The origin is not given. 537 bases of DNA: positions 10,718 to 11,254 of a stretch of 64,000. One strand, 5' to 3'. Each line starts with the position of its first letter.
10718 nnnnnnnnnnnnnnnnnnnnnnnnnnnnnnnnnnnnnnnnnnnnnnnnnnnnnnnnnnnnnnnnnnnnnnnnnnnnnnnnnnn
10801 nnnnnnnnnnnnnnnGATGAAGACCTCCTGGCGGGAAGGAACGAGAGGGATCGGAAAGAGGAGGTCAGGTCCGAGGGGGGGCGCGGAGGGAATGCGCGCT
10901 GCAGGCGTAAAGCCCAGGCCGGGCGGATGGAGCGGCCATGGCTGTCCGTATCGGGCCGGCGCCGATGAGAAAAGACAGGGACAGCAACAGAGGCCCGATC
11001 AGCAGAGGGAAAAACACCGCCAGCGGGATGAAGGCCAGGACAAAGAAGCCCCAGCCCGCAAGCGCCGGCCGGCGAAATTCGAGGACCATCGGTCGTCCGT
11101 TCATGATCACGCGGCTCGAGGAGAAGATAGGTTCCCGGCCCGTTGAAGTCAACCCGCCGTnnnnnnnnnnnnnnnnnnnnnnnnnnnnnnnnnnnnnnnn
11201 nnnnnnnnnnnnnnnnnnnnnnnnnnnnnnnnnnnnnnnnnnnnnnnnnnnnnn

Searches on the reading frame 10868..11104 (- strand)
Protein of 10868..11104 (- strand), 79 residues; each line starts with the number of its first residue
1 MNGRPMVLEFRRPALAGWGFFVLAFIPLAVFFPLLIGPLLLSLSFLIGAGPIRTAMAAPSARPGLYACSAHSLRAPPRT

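Call 75: search_protein_families(library=pfam, proteins=[window:10868-11104:-], max_evalue=1)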
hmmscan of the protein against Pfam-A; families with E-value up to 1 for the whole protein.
seq(79 aa): 0 families
